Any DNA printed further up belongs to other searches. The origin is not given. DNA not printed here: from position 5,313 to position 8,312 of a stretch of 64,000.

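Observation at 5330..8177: Low-GC single-gene islet: unknown N-domain + UPF1/DNA2-like helicase + DUF2726 nuclease-fold protein (candidate stand-alone defence gene)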

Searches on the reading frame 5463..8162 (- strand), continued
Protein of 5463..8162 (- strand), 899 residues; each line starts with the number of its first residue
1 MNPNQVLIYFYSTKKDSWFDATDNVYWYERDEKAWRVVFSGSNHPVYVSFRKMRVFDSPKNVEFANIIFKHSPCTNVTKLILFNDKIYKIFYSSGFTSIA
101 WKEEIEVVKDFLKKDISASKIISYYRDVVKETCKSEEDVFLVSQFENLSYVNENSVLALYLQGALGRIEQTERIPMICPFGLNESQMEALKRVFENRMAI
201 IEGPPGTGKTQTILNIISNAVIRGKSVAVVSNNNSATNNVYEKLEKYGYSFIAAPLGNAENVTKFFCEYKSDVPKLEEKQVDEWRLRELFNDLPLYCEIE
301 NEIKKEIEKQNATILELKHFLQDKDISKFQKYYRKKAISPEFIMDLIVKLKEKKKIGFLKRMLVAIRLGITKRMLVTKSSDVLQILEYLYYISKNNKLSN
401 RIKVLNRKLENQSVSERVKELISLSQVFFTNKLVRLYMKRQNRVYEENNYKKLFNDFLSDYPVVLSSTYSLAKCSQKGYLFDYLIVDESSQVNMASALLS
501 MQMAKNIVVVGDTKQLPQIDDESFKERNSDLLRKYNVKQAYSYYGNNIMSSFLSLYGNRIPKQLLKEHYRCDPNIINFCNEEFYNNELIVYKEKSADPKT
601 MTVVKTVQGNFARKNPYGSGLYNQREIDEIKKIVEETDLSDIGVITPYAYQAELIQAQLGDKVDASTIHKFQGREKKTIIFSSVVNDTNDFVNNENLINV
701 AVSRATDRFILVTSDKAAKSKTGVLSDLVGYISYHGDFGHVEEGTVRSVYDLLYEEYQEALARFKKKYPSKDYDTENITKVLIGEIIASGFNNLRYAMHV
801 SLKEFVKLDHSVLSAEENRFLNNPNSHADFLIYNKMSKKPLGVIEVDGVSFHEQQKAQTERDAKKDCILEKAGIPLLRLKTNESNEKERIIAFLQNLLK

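Call 56: search_dna_similar(query=window:5463-8162:-, collection=plasmids, mode=protein, max_evalue=1e-20, max_rows=25)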
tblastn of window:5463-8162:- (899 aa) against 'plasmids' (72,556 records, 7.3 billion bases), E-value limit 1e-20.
Records with a match: 19; places in all: 19; records where one place covers at least 80% of the query: 1.
Best place of each record, by identity: <60% 19.
By first word of the organism name: Ralstonia 10; Escherichia 3; Caballeronia 2; Bacteroides 1; Parabacteroides 1; Arthrobacter 1; Leptolinea 1.
By predicted mobility (MOB-suite, as given by PLSDB): non-mobilizable 17; mobilizable 2.
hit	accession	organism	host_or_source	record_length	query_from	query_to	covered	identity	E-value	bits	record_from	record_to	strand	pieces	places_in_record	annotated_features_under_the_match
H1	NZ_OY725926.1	Bacteroides finegoldii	-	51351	34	890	95%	32.4%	1e-116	400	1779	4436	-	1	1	AAA domain-containing protein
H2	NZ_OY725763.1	Parabacteroides distasonis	-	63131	185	895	79%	34.7%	3e-103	360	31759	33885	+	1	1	AAA domain-containing protein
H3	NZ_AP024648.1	Arthrobacter sp. StoSoilB13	-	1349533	196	890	77%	35.4%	1e-90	362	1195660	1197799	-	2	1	record has no annotation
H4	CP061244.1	Escherichia coli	Homo sapiens,cell culture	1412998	176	897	80%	34.1%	2e-87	351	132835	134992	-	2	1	none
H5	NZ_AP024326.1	Caballeronia sp. NK8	-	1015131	214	894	76%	32.5%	2e-81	296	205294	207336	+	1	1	record has no annotation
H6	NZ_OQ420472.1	Escherichia coli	-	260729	421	897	53%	35.7%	2e-75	278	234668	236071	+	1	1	AAA domain-containing protein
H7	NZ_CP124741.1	Escherichia coli O157:H7 str. EDL933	Homo sapiens,feces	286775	421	897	53%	35.7%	2e-75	277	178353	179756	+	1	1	AAA domain-containing protein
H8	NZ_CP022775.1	Ralstonia solanacearum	Solanum tuberosum,single cell,Potato ...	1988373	442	894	50%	34.8%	2e-74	275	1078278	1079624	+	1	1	none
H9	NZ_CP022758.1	Ralstonia solanacearum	Solanum tuberosum,single cell,Potato ...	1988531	442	894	50%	34.8%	2e-74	275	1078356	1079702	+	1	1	none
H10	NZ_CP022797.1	Ralstonia solanacearum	Solanum tuberosum,single cell,Potato ...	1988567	442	894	50%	34.8%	2e-74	275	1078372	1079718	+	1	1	none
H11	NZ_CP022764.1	Ralstonia solanacearum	Solanum tuberosum,single cell,Potato ...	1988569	442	894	50%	34.8%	2e-74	275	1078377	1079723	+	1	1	none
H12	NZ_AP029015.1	Ralstonia pseudosolanacearum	-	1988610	442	894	50%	34.8%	2e-74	275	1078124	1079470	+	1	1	none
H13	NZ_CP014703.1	Ralstonia solanacearum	Solanum tuberosum,cell culture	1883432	442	894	50%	34.8%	3e-74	274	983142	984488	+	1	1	none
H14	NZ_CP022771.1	Ralstonia solanacearum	Solanum tuberosum,single cell,Potato ...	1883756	442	894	50%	34.8%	3e-74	274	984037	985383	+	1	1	none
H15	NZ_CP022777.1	Ralstonia solanacearum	Solanum tuberosum,single cell,Potato ...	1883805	442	894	50%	34.8%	3e-74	274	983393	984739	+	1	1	none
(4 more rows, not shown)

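Call 57: search_dna_similar(query=window:5463-8162:-, collection=phages, mode=protein, max_evalue=1e-10, max_rows=20)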
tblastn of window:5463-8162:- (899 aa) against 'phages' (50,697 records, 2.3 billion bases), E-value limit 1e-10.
Records with a match: 7; places in all: 7; records where one place covers at least 80% of the query: 0.
Best place of each record, by identity: <60% 7.
By first word of the organism name: Bacteriophage 4; Acinetobacter 2; Pseudomonas 1.
By host as written in the record: - 6; Pseudomonas aeruginosa strain 3-38 1.
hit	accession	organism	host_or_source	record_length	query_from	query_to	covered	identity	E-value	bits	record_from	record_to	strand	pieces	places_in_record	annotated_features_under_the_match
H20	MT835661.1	Bacteriophage sp.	human fecal samples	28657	374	899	59%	34.0%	9e-72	265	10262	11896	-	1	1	record has no annotation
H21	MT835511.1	Bacteriophage sp.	human fecal samples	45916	421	710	32%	26.3%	2e-13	81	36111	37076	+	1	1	record has no annotation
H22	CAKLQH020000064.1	Acinetobacter phage MD-2021a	not known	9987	449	735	32%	25.9%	6e-13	79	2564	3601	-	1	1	putative helicase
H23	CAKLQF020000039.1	Acinetobacter phage MD-2021a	not known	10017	449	735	32%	25.9%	6e-13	79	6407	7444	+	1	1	putative helicase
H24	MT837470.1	Bacteriophage sp.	human fecal samples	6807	462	711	28%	28.8%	7e-14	82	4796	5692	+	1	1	record has no annotation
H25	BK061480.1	Pseudomonas phage vB_PaeS-D14H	Pseudomonas aeruginosa strain 3-38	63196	481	733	28%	26.4%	1e-12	79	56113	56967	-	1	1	Nuclease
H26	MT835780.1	Bacteriophage sp.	human fecal samples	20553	84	245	18%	38.0%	1e-15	88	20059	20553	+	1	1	record has no annotation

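Call 58: get_annotated_region(hit=H6, flank=7000)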
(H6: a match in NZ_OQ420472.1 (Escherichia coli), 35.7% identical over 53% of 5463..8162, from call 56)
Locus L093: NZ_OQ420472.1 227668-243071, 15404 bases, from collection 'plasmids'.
description: Escherichia coli strain B39 plasmid pB39_V, complete sequence
organism: Escherichia coli (NCBI taxid 562)
taxonomy: Bacteria; Pseudomonadota; Gammaproteobacteria; Enterobacterales; Enterobacteriaceae; Escherichia; Escherichia coli
host: -; source: -; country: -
typing (MOB-suite, as given by PLSDB): non-mobilizable
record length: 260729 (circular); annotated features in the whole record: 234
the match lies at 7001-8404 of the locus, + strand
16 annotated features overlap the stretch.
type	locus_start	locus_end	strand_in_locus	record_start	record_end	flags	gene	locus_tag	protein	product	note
CDS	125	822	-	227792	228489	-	-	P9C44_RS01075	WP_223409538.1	IS1 family transposase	-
CDS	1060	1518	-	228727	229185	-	-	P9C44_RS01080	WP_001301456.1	hypothetical protein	-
CDS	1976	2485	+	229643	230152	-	-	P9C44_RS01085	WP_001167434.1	hypothetical protein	-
CDS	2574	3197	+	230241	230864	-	-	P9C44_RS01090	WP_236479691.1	DNA-binding protein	-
CDS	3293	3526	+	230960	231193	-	-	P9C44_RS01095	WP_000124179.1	hypothetical protein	-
CDS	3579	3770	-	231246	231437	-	-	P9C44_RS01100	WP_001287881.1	DUF4222 domain-containing protein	-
CDS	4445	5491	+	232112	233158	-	-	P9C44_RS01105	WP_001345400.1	ShlB/FhaC/HecB family hemolysin secretion/activation protein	-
CDS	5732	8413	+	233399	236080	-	-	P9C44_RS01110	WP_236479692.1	AAA domain-containing protein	-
CDS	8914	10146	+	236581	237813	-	-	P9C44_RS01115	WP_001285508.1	phosphoadenosine phosphosulfate reductase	-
CDS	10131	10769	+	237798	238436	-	-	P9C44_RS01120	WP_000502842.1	ParB N-terminal domain-containing protein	-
CDS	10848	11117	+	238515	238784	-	-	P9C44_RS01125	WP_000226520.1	PerC family transcriptional regulator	-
CDS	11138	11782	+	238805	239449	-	-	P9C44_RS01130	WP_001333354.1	hypothetical protein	-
CDS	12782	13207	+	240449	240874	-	-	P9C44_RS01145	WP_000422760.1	transposase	GO:0006313 - DNA transposition [Evidence IEA]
CDS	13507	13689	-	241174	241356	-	-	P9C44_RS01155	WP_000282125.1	hypothetical protein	-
CDS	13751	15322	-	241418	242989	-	-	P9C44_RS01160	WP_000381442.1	IS66 family transposase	-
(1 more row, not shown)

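Call 59: get_annotated_region(hit=H1, flank=7000)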
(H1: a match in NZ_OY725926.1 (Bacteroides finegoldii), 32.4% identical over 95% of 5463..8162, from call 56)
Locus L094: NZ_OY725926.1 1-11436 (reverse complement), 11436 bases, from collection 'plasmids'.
description: Bacteroides finegoldii strain Bacteroides finegoldii TSDC17.2-1.1 plasmid 24, complete sequence
organism: Bacteroides finegoldii (NCBI taxid 338188)
taxonomy: Bacteria; Bacteroidota; Bacteroidia; Bacteroidales; Bacteroidaceae; Bacteroides; Bacteroides finegoldii
host: -; source: -; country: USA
typing (MOB-suite, as given by PLSDB): non-mobilizable
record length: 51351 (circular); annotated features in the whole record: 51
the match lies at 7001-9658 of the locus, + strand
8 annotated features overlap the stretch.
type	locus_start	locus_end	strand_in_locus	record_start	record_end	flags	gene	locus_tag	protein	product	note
CDS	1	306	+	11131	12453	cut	-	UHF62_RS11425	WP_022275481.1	MATE family efflux transporter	GO:0006855 - xenobiotic transmembrane transport [Evidence IEA]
CDS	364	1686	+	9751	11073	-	ffh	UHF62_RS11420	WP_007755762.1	signal recognition particle protein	GO:0009306 - protein secretion [Evidence IEA]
CDS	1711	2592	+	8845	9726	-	folD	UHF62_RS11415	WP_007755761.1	bifunctional methylenetetrahydrofolate dehydrogenase/methenyltetrahydrofolate cyclohydrolase FolD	-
CDS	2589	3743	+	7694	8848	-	-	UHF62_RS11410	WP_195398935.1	CapA family protein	GO:0045227 - capsule polysaccharide biosynthetic process [Evidence IEA]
CDS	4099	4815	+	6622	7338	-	-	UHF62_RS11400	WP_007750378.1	DUF169 domain-containing protein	-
CDS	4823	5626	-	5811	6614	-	-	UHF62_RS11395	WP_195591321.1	RNA methyltransferase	GO:0001510 - RNA methylation [Evidence IEA]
CDS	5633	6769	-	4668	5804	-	-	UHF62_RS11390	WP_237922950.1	alcohol dehydrogenase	-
CDS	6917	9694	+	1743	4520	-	-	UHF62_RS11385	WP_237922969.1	AAA domain-containing protein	-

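Call 61: search_protein_families(library=pfam, proteins=[L093:5732-8413:+, L094:6917-9694:+], max_evalue=0.001)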
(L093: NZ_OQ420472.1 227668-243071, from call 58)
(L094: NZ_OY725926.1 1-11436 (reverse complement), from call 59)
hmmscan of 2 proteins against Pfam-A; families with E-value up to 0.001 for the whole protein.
L093:5732-8413:+ (893 aa): 8 families
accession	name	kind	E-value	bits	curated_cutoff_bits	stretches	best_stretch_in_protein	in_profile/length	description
PF13087.12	AAA_12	-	7.3e-22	78.3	27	2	625-707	109-192/195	AAA domain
PF13086.12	AAA_11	-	2.2e-21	77.3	27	1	178-518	2-251/257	AAA domain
PF10881.14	DUF2726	-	8.4e-13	48.6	24.7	1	794-879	27-114/126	Protein of unknown function (DUF2726)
PF13245.12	AAA_19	-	7.3e-11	42.8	25.1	1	182-247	1-66/134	AAA domain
PF01443.25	Viral_helicase1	-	3.4e-10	40.6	21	0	463-521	37-101/228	Viral superfamily 1 RNA helicase core domain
PF13604.12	AAA_30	-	4.8e-09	36.7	27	1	178-239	2-65/191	AAA domain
PF09848.15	SLFN-g3_helicase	-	6.3e-07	29.4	24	1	193-260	2-67/354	Schlafen group 3, DNA/RNA helicase domain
PF20720.3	nSTAND3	-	0.00069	19.8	27.2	0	192-260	17-83/155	Novel STAND NTPase 3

L094:6917-9694:+ (925 aa): 11 families
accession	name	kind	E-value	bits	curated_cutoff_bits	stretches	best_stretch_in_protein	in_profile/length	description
PF13087.12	AAA_12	-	1.1e-27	97.4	27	1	576-738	4-192/195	AAA domain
PF13086.12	AAA_11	-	2.4e-24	87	27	1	183-550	2-255/257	AAA domain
PF13245.12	AAA_19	-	4.7e-14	53.1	25.1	1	187-268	1-82/134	AAA domain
PF01443.25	Viral_helicase1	-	2.1e-13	51.1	21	1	495-562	44-114/228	Viral superfamily 1 RNA helicase core domain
PF10881.14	DUF2726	-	3e-12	46.8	24.7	1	797-918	7-123/126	Protein of unknown function (DUF2726)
PF13604.12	AAA_30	-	2.4e-11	44.2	27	1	184-242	3-63/191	AAA domain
PF18741.7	MTES_1575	-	1.3e-07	32.1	38.2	1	850-904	25-77/96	REase_MTES_1575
PF13538.12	UvrD_C_2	-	3.7e-06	27.1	27.4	1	689-737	3-52/52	UvrD-like helicase C-terminal domain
PF09848.15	SLFN-g3_helicase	-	5.2e-06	26.4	24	1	198-254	2-56/354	Schlafen group 3, DNA/RNA helicase domain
PF20720.3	nSTAND3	-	2.3e-05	24.6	27.2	1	186-278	6-93/155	Novel STAND NTPase 3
PF00270.35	DEAD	-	3.2e-05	24.2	26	0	185-250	2-70/167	DEAD/DEAH box helicase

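Call 70: search_protein_families(library=padloc, proteins=[L087:2481-3617:+, L087:3610-4371:+, L087:4373-5008:+, L087:7233-7973:+, L087:10713-13085:+, L087:14029-15291:+, L087:15284-15910:+, L089:470-2032:+, L089:2035-4773:+, L089:4820-6202:+], max_evalue=0.00001)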
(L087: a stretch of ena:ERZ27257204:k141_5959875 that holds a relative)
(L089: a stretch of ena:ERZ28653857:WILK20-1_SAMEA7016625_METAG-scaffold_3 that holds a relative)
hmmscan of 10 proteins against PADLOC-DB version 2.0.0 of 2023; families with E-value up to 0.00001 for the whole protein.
L087:2481-3617:+ (378 aa): 1 family
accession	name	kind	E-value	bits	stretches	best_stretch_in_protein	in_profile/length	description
PDLC03297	MTase_II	-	1.4e-12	45.7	1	11-144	18-151/332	Type II methyltransferase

L087:3610-4371:+ (253 aa): 3 families
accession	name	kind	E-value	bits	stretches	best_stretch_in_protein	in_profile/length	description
PDLC03877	NsnA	-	3e-13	47.8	1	8-170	51-200/385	-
PDLC04027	PD-T4-2_A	-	2.5e-12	44.5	1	12-185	42-209/363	-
PDLC03418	REase_II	-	2e-11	41.6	1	19-184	29-171/372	Type II restriction enzyme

L087:4373-5008:+ (211 aa): 0 families

L087:7233-7973:+ (246 aa): 4 families
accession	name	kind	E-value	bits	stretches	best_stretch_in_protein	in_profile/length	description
PDLC05067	PDC-S69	-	1.5e-26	91.7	1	116-239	171-284/289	-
PDLC05065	PDC-S68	-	5.1e-11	39.1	1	128-217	1102-1185/1221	-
PDLC05066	PDC-S68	-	1.1e-09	34.9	1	130-212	1098-1174/1202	-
PDLC01150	HEAT_CxxC_PDDEXK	-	1.1e-07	29.4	1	125-239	182-287/288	HEAT_CxxC_PD-DEXK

L087:10713-13085:+ (790 aa): 0 families

L087:14029-15291:+ (420 aa): 11 families
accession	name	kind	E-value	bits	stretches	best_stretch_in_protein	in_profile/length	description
PDLC02335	AbiLi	-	3.5e-66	221.5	1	1-413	49-293/326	AbiLi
PDLC02980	AriA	-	6.4e-21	73.6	1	47-349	3-304/304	-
PDLC04426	PDC-M12A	-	4.8e-19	67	1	1-401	1-367/369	-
PDLC04182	HEC-01A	-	3e-08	31.1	1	283-378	286-378/406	-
PDLC04180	HEC-01A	-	7.9e-08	29.9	1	284-377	256-348/382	-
PDLC00295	PtuA1|PtuA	-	5.1e-07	27.1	0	301-349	288-335/451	AAA ATPase domain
PDLC02914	ATPase-Toprim_I-B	-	6.1e-07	27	0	303-350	202-250/443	-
PDLC02336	AbiLi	-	1.3e-06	26.2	0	48-351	27-296/340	AbiLi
PDLC00304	PtuA1|PtuA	-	2.4e-06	25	0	2-84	12-80/444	AAA ATPase domain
PDLC04033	PD-T4-4_A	-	5.4e-06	23.9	1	279-344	301-366/460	-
PDLC04391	PDC-M07A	-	5.5e-06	23.6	1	284-377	285-379/412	-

L087:15284-15910:+ (208 aa): 1 family
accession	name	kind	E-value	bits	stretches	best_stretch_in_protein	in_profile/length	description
PDLC02337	AbiLii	-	8.4e-06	24.5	0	5-203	26-110/170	AbiLii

L089:470-2032:+ (520 aa): 4 families
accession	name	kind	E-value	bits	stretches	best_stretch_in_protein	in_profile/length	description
PDLC03813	RTasNERD-Hel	-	7.6e-50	168.5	1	1-513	4-508/519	DRT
PDLC01087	C3a187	-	5.6e-16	56.5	1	11-274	15-257/559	NERD+UvrD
PDLC02372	Nhi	-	2e-11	41.2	1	227-363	199-308/470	-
PDLC02350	AbiO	-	8.3e-11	39.3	1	221-366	191-308/468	AbiO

L089:2035-4773:+ (912 aa): 0 families

L089:4820-6202:+ (460 aa): 4 families
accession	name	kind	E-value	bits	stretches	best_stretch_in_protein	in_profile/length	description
PDLC04899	PDC-S07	-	1.9e-46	155.1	1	161-286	5-130/135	-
PDLC04021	PD-T4-1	-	5.8e-19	66.3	1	309-457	229-378/383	-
PDLC05008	PDC-S36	-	2.5e-16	58.2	1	315-434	142-258/280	-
PDLC04022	PD-T4-1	-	2.4e-11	41.4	1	320-456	72-210/216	-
